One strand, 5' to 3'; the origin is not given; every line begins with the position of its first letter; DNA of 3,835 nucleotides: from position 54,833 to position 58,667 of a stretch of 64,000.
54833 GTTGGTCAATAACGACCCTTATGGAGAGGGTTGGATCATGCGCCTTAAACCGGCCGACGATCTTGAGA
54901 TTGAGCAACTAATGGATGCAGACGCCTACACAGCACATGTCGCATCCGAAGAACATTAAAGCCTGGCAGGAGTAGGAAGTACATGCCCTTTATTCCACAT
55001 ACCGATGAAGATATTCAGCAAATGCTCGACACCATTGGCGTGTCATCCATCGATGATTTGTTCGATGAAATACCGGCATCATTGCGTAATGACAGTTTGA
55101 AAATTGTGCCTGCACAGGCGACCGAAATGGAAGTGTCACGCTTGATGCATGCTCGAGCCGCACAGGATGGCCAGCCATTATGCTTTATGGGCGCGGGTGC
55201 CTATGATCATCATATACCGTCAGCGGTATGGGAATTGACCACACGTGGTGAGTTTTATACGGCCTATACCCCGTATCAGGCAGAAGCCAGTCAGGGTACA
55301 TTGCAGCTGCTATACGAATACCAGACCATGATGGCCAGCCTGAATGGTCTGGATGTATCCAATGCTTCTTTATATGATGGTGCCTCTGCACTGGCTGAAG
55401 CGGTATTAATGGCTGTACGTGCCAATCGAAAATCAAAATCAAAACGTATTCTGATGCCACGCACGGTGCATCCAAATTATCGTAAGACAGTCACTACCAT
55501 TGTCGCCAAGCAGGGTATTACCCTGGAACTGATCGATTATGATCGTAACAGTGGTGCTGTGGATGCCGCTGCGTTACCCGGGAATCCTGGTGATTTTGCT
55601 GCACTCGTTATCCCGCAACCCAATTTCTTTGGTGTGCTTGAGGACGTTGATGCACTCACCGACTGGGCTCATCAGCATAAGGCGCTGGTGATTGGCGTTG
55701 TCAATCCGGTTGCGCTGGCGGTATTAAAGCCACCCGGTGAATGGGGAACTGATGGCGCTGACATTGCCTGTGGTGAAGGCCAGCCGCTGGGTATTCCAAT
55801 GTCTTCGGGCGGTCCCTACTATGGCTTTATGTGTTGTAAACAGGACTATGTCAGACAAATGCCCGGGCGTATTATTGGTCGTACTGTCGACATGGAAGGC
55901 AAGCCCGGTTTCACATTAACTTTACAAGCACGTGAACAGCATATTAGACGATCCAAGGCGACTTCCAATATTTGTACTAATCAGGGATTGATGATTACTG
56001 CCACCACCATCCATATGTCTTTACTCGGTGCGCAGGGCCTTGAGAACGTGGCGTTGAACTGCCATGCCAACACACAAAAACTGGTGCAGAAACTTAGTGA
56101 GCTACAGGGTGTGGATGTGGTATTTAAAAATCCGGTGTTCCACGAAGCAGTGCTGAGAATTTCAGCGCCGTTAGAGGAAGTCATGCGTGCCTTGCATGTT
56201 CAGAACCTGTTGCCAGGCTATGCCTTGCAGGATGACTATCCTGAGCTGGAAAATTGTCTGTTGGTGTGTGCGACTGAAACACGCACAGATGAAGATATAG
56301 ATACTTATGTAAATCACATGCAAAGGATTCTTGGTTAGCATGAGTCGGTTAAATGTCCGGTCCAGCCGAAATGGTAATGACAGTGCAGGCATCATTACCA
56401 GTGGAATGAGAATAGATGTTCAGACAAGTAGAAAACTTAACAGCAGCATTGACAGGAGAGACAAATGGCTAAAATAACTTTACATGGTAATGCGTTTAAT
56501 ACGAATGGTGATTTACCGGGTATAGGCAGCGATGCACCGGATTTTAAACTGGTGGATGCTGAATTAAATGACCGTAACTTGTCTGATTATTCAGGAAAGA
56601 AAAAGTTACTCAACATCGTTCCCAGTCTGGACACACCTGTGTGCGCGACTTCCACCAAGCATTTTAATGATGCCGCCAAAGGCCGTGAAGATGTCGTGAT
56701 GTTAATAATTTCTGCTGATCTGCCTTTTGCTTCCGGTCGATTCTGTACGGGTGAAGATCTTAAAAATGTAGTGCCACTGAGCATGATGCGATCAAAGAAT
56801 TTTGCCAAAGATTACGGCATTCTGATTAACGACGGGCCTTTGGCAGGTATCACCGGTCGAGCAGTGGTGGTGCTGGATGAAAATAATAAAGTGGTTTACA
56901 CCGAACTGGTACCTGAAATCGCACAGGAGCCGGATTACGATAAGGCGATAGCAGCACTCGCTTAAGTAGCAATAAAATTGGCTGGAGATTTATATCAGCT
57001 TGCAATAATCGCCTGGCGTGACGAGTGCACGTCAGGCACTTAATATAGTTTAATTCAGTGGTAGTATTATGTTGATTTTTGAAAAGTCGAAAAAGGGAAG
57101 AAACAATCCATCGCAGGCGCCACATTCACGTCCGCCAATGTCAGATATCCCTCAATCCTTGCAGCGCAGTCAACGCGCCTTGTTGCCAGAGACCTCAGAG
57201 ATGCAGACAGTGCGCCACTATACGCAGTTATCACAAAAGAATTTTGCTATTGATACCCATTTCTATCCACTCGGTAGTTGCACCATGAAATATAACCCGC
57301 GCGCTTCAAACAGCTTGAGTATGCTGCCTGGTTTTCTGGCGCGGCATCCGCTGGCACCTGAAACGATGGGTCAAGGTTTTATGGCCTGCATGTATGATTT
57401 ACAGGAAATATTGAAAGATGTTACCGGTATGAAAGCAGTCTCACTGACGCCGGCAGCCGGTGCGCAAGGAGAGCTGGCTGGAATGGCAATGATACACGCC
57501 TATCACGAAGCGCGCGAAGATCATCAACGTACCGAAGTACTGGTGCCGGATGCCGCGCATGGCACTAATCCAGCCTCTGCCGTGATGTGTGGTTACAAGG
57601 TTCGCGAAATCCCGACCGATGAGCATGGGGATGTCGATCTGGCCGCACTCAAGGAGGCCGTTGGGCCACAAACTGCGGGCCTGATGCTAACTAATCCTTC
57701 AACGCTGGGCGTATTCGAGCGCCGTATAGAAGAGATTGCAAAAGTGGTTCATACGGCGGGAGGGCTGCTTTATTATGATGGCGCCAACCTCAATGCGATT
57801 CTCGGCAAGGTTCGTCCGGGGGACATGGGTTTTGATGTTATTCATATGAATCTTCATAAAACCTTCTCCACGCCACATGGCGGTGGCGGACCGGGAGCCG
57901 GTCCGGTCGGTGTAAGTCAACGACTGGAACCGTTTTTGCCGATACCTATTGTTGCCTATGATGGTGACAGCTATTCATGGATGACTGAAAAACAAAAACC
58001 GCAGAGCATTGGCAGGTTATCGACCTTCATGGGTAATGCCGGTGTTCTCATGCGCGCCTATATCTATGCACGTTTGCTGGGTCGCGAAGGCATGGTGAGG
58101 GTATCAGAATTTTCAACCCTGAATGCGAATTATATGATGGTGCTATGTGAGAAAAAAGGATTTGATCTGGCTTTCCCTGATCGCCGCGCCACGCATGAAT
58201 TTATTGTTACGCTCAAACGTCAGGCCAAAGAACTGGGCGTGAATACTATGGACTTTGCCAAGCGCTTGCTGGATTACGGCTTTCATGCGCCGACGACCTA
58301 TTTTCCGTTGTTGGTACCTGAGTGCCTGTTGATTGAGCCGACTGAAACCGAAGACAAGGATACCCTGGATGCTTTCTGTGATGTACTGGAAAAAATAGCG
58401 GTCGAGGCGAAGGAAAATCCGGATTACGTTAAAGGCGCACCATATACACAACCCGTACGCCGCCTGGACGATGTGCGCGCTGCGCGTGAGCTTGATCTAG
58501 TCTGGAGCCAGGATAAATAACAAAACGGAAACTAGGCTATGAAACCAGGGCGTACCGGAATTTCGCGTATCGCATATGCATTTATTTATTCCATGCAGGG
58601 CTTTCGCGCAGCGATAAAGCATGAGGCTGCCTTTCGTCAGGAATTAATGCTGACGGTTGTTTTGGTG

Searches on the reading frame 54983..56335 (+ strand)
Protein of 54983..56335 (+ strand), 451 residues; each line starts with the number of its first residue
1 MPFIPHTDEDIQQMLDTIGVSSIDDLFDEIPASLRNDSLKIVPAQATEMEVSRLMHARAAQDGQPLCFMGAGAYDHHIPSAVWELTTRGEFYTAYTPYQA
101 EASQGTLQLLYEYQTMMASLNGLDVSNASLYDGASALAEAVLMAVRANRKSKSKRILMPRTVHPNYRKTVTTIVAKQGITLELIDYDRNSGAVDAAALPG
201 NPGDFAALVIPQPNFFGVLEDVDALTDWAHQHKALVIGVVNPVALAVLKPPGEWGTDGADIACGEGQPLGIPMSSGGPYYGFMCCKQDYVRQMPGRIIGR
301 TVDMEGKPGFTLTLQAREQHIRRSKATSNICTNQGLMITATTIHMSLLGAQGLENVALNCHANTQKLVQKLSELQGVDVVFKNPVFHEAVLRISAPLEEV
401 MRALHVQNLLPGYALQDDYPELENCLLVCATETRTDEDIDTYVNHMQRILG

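Call 63: search_protein_families(library=pfam, proteins=[window:54983-56335:+], max_evalue=0.001)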
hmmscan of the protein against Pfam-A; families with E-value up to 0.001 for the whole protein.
window:54983-56335:+ (451 aa): 1 family
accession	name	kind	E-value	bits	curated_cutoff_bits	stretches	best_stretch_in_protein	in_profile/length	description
PF02347.22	GDC-P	-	5.6e-125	418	26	1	3-443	3-426/429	Glycine cleavage system P-protein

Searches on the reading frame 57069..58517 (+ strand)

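Call 63: search_protein_families(library=pfam, proteins=[window:57069-58517:+], max_evalue=0.001)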
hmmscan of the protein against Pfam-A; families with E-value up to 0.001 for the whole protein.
window:57069-58517:+ (483 aa): 4 families
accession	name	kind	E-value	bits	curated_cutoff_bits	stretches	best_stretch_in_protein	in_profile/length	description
PF21478.3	GcvP2_C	-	2.7e-26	92.3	27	1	346-449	2-104/122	Glycine dehydrogenase, C-terminal domain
PF02347.22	GDC-P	-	5.6e-09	35.8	26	1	25-301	29-294/429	Glycine cleavage system P-protein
PF00266.25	Aminotran_5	-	1.7e-08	34.3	21.5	1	151-271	85-207/371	Aminotransferase class-V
PF01212.27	Beta_elim_lyase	-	0.00019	21.3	27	1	108-272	34-207/288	Beta-eliminating lyase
